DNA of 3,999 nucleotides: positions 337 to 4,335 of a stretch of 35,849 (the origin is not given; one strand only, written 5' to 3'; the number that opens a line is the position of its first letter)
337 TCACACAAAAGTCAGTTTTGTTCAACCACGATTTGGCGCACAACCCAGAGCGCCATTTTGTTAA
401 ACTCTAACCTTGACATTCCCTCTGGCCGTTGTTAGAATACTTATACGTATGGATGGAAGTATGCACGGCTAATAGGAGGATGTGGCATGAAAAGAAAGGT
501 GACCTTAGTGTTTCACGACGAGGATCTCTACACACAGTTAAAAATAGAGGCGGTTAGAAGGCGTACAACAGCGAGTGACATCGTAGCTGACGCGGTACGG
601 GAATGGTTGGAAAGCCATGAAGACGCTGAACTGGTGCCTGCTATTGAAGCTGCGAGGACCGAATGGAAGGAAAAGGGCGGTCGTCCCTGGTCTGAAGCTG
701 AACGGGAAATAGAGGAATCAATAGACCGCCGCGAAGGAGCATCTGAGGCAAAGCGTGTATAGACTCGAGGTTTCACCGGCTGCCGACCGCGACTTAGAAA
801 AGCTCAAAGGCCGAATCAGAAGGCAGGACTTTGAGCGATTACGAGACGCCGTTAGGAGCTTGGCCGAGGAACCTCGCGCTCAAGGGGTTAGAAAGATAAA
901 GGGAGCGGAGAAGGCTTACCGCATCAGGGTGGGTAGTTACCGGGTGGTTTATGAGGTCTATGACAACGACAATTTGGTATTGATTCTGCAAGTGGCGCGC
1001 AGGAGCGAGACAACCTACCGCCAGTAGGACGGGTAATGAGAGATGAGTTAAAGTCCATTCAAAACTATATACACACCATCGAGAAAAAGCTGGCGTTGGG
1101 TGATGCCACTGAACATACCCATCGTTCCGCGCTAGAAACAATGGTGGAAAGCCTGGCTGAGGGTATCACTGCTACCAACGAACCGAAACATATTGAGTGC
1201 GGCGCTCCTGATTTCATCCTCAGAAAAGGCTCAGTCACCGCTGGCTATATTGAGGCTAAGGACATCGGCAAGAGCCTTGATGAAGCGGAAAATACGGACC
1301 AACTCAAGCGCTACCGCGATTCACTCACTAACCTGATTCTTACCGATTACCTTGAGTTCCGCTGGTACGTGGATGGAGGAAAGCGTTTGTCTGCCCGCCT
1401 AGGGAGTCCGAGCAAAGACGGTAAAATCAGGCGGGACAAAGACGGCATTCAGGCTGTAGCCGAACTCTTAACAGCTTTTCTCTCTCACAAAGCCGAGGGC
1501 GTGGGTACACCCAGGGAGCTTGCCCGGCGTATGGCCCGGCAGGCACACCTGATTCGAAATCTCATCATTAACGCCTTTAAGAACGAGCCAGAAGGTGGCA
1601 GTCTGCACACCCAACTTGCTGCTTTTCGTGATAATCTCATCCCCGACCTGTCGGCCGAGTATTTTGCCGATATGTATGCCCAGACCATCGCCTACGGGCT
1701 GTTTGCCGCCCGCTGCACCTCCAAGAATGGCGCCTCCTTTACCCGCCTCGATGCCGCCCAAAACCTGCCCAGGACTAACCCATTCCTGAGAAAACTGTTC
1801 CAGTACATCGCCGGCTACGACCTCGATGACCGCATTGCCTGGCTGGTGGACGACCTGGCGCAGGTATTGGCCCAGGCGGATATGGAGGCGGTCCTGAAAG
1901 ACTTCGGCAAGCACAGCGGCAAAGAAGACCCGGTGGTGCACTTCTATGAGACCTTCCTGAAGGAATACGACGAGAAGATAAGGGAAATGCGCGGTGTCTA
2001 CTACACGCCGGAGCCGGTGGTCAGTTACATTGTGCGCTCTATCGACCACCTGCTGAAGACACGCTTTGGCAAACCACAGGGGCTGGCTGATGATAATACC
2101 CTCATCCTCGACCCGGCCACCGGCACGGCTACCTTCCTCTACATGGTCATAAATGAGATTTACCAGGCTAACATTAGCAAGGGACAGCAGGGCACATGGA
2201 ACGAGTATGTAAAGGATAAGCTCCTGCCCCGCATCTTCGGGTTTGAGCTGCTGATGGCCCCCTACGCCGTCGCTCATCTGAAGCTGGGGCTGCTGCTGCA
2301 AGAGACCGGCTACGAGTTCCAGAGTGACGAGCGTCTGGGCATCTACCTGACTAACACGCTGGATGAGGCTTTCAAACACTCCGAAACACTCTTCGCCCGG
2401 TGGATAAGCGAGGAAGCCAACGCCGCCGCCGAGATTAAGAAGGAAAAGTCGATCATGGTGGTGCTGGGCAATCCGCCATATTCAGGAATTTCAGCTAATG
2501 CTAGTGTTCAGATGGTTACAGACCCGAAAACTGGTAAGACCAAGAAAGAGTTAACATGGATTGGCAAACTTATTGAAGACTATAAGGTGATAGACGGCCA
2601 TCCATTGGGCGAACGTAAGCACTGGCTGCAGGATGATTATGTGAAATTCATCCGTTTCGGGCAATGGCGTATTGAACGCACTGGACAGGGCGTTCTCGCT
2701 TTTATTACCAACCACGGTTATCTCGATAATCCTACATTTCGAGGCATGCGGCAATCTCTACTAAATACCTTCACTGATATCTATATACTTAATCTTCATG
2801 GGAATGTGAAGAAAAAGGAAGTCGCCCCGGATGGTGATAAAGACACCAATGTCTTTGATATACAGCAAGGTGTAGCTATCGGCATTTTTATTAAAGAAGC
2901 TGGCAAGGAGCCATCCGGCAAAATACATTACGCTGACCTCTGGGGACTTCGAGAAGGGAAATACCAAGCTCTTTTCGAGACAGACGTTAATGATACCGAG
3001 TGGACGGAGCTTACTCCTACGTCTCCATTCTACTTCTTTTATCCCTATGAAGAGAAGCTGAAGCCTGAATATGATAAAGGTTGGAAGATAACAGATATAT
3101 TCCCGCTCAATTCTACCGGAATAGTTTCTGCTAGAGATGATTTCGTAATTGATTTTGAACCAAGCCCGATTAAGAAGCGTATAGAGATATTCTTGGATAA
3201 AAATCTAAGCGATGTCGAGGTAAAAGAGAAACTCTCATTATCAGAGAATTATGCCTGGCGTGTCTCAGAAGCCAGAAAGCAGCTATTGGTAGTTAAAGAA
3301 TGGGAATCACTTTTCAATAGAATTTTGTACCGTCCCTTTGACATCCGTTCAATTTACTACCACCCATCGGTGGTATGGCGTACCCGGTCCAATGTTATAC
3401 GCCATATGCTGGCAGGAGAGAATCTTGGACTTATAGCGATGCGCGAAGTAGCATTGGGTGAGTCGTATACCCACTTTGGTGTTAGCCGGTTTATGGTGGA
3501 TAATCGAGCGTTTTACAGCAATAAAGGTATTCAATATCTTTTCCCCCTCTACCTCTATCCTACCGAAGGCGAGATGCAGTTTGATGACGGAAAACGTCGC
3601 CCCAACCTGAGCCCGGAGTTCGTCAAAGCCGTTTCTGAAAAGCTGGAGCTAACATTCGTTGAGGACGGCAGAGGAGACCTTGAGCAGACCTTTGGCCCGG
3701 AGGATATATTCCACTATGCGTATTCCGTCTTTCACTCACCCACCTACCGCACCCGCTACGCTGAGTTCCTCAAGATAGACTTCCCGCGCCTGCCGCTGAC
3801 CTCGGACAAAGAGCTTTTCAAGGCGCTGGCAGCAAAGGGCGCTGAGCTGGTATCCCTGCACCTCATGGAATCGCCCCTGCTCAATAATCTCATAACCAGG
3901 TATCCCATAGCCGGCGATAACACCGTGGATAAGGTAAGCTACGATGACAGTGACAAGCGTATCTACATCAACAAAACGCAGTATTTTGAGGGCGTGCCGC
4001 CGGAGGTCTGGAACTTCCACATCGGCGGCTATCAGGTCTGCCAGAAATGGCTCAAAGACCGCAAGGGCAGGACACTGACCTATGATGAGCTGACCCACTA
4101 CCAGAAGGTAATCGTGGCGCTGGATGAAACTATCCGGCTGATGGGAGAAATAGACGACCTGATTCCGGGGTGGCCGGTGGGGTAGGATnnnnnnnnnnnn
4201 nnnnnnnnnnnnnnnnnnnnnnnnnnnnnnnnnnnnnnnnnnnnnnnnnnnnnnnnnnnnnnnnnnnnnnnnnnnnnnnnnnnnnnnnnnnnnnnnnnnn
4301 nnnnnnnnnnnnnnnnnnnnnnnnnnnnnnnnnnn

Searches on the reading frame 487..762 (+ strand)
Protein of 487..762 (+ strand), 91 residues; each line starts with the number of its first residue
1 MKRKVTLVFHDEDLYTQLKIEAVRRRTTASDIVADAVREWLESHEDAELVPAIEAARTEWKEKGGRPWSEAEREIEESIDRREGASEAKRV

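Call 4: search_protein_families(library=pfam, proteins=[window:487-762:+], max_evalue=1)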
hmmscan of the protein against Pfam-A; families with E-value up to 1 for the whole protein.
window:487-762:+ (91 aa): 7 families
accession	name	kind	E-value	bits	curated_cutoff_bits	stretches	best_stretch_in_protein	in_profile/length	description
PF22180.2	RH3_dom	-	0.00027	21.4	27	1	2-54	7-61/66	RH3 domain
PF09274.16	ParG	-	0.0015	19.1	21.4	1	3-45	34-76/76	ParG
PF21432.3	56B_RHH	-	0.011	16.1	27.2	1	13-41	2-30/32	56B-like, Ribbon-helix-helix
PF10704.14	DUF2508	-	0.063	13.9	22.5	1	38-62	7-31/71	Protein of unknown function (DUF2508)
PF19891.5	DUF6364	-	0.064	14.2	27.3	1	1-64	1-57/70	Family of unknown function (DUF6364)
PF16290.10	DUF4936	-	0.083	13.9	28.8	1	14-77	25-89/91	Domain of unknown function (DUF4936)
PF00631.27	G-gamma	-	0.083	13.4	27.1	1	14-64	11-63/69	GGL domain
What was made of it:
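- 487..762 (+): Ribbon-helix-helix antitoxin-like gene (ParD/RHH type), 91 aa. Call 4: weak RH3_dom and ParG hits (2.7e-4, 1.5e-3).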

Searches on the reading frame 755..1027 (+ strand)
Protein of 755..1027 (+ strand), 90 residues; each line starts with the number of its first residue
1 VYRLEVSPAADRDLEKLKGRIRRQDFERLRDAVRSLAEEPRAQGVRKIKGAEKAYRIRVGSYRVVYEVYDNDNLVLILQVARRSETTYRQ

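Call 4: search_protein_families(library=pfam, proteins=[window:755-1027:+], max_evalue=1)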
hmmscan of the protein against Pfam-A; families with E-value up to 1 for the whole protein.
window:755-1027:+ (90 aa): 2 families
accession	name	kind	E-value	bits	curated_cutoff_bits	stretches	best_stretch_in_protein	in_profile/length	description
PF05016.21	ParE_toxin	-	5.6e-16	59.3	23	1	5-85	2-87/89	ParE toxin of type II toxin-antitoxin system, parDE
PF05036.18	SPOR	-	0.17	12.7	21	0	30-62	19-51/76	SPOR domain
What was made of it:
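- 755..1027 (+): ParE-family toxin gene, 90 aa. It ends 8 nt before the IIG start codon. Call 4: PF05016 ParE_toxin, 5.6e-16.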

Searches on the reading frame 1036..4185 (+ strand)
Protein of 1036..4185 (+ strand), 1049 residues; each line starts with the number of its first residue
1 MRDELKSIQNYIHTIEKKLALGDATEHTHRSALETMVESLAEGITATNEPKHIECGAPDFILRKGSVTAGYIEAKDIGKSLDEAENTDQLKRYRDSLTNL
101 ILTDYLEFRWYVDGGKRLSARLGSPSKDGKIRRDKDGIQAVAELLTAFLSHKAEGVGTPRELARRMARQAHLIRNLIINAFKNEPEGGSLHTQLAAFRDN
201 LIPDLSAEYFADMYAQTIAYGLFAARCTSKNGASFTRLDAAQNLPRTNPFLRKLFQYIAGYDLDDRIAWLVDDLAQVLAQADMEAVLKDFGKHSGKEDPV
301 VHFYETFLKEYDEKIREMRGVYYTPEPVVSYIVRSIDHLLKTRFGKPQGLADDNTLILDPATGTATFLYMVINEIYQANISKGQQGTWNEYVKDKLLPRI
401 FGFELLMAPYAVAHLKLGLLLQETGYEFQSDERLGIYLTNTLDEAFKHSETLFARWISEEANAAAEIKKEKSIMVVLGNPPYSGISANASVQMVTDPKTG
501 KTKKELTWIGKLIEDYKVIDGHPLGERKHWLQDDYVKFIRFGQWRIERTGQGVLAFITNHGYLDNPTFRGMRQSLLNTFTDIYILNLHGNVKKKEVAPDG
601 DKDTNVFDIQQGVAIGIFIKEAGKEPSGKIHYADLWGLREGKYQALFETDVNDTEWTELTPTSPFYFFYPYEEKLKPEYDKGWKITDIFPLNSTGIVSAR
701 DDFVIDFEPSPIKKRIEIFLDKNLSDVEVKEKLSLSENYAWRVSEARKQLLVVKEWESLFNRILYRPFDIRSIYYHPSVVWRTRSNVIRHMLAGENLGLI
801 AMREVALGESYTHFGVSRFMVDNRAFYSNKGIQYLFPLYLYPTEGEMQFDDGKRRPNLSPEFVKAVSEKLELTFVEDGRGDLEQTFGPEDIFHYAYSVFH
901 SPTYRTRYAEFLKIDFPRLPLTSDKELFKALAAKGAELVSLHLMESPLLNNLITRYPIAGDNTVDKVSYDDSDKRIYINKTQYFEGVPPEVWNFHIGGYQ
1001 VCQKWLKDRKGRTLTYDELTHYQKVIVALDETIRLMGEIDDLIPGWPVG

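Call 4: search_protein_families(library=pfam, proteins=[window:1036-4185:+], max_evalue=1)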
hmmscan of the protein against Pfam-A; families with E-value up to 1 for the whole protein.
window:1036-4185:+ (1049 aa): 5 families
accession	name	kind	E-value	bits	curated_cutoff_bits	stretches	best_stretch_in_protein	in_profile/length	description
PF18135.7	Type_ISP_C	-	5e-95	318.9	25.9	1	687-1037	1-341/342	Type ISP C-terminal specificity domain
PF02384.22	N6_Mtase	-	1.3e-10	41.6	20.4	1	297-514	3-171/311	N-6 DNA Methylase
PF20473.4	MmeI_Mtase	-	2.9e-05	23.8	27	1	356-492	22-155/259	MmeI, DNA-methyltransferase domain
PF07669.17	Eco57I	-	0.00028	21.5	25.3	1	409-587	10-165/171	Eco57I restriction-modification methylase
PF04313.20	HSDR_N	-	0.2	11.9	25.1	1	57-96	127-165/198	Type I restriction enzyme R protein N terminus (HSDR_N)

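Call 5: search_protein_families(library=padloc, proteins=[window:1036-4185:+], max_evalue=1)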
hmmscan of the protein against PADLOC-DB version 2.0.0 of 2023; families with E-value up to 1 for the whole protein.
window:1036-4185:+ (1049 aa): 18 families
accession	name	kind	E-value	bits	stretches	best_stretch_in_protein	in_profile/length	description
PDLC03610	REase_MTase_IIG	-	0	1030.8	1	8-1041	2-1074/1096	Type IIG restriction enzyme-methyltransferase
PDLC03631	REase_MTase_IIG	-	5.4e-120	400.1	1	18-1010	18-987/1086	Type IIG restriction enzyme-methyltransferase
PDLC03597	REase_MTase_IIG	-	5.9e-61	204.4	1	283-980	844-1538/1646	Type IIG restriction enzyme-methyltransferase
PDLC03051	REase_MTase_I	-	8.8e-49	163.6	1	292-943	837-1470/1591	Type I restriction enzyme-methyltransferase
PDLC03621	REase_MTase_IIG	-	1.2e-45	154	2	283-780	267-757/1024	Type IIG restriction enzyme-methyltransferase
PDLC04134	mad2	-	8.2e-10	36.1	1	280-637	231-461/492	mads_2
PDLC03021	MTase_I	-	5.4e-08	30.1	1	297-502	143-304/491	Type I methyltransferase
PDLC03630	REase_MTase_IIG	-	1.9e-07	27.3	1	302-417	356-464/1100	Type IIG restriction enzyme-methyltransferase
PDLC03025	MTase_I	-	5.2e-06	23.4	1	297-417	141-239/569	Type I methyltransferase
PDLC03338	MTase_II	-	5.9e-06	23.3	1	312-405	122-201/604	Type II methyltransferase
PDLC03026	MTase_I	-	3e-05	21.4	1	293-416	116-224/487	Type I methyltransferase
PDLC03335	MTase_II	-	3.7e-05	20.6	1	283-486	47-209/607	Type II methyltransferase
PDLC03313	MTase_II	-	0.00054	16.6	1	317-433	20-125/563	Type II methyltransferase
PDLC03250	MTase_II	-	0.0086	12.8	1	298-376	145-216/775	Type II methyltransferase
PDLC03035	MTase_I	-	0.01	12.4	1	284-336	136-191/653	Type I methyltransferase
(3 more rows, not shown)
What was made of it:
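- On Type IIG RM enzyme (upstream gene 1036-4185): Pfam N6_Mtase 1.3e-10 and Type_ISP_C 5e-95; PADLOC REase_MTase_IIG 1030.8 bits (calls 4, 5).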

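Call 6: search_protein_families(library=ncbifam, proteins=[window:1036-4185:+], max_evalue=1)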
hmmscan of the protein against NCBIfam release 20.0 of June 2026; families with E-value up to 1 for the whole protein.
window:1036-4185:+ (1049 aa): 3 families
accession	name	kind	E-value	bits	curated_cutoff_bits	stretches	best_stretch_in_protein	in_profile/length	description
NF047738.1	antiphage_MADS2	equivalog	0.00045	18.6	720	1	313-483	304-453/654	methylation-associated defense system DNA methyltransferase MAD2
TIGR02987.1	met_A_Alw26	exception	0.0008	18.3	353.5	1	319-499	3-139/523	Alw26I/Eco31I/Esp3I family type II restriction adenine-specific DNA-methyltransferase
TIGR01712.1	phage_N6A_met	equivalog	0.019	14.5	97.05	1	435-486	25-74/165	phage N-6-adenine-methyltransferase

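Call 60: find_related_loci(query=window:1036-4185:+, collection=viral_contigs, flank=3000)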
Query window:1036-4185:+ (1049 aa) in viral_contigs; peptide patterns used: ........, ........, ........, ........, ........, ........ (x = any residue, [..] = any of these).
3 stretches matched a pattern, but none encodes a relative of the query by tblastn (E <= 1e-3).

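Call 61: find_homologous_proteins(query=window:1036-4185:+, max_evalue=1e-100)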
Query window:1036-4185:+ (1049 aa): 7992 proteins with E <= 1e-100 among 8000 candidates; the best 120 are listed.
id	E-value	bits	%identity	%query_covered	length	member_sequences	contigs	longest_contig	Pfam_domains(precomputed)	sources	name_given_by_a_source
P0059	0.0e+0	2429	100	100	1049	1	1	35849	PF18135.8,PF02384.23,PF20473.5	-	-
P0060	0.0e+0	2147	87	100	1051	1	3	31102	PF18135.8,PF02384.23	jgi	-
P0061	0.0e+0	2038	82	100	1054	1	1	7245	PF18135.8,PF02384.23,PF07669.18,PF20473.5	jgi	jgi:predicted helicase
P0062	0.0e+0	2019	81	100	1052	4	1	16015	PF18135.8,PF02384.23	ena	-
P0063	0.0e+0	2013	83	100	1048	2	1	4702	PF18135.8,PF02384.23,PF20473.5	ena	-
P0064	0.0e+0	2005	82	99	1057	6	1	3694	PF18135.8,PF02384.23,PF20473.5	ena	-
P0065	0.0e+0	1975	80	100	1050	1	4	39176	PF18135.8,PF02384.23,PF20473.5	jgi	jgi:predicted helicase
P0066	0.0e+0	1973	81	100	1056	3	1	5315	PF18135.8,PF02384.23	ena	-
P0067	0.0e+0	1955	80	100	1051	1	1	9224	PF18135.8,PF02384.23,PF20473.5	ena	-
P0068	0.0e+0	1951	81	100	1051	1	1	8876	PF18135.8,PF02384.23,PF20473.5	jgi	jgi:predicted helicase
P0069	0.0e+0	1944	80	100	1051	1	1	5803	PF18135.8,PF02384.23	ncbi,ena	-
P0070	0.0e+0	1933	79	100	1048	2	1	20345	PF18135.8,PF02384.23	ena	-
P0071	0.0e+0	1924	79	100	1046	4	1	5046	PF18135.8,PF02384.23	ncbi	-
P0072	0.0e+0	1922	80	100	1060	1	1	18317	PF18135.8,PF02384.23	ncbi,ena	-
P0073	0.0e+0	1918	78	100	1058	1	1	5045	PF18135.8,PF02384.23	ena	-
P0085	0.0e+0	1840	74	100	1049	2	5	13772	PF18135.8,PF02384.23,PF20473.5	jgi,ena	-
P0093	0.0e+0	1817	77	100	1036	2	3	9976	PF18135.8,PF02384.23,PF07669.18,PF20473.5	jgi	-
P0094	0.0e+0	1806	74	100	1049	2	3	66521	PF18135.8,PF02384.23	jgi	-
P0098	0.0e+0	1795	73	100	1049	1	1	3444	PF18135.8,PF02384.23,PF20473.5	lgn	-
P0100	0.0e+0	1793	76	100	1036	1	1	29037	PF18135.8,PF02384.23,PF07669.18,PF20473.5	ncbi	-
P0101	0.0e+0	1792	74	100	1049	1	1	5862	PF18135.8,PF02384.23,PF07669.18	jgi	-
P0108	0.0e+0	1772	73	100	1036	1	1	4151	PF18135.8,PF02384.23,PF07669.18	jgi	-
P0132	0.0e+0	1730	72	100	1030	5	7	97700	PF18135.8,PF02384.23,PF07669.18,PF20473.5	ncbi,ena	-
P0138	0.0e+0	1718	73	100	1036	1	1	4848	PF18135.8,PF02384.23,PF07669.18,PF20473.5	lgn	-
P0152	0.0e+0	1693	71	100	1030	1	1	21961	PF18135.8,PF02384.23,PF07669.18,PF20473.5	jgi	-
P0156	0.0e+0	1689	69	100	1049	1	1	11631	PF18135.8,PF02384.23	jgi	jgi:predicted helicase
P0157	0.0e+0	1689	71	100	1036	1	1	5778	PF18135.8,PF02384.23,PF07669.18,PF20473.5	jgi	jgi:predicted helicase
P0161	0.0e+0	1688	70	100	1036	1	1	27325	PF18135.8,PF02384.23,PF07669.18,PF20473.5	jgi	jgi:predicted helicase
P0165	0.0e+0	1687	70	100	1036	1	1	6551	PF18135.8,PF02384.23,PF07669.18,PF20473.5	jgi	jgi:predicted helicase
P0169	0.0e+0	1682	70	100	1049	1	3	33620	PF18135.8,PF02384.23,PF20473.5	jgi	-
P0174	0.0e+0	1677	72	100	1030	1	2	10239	PF18135.8,PF02384.23,PF07669.18,PF20473.5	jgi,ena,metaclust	metaclust:\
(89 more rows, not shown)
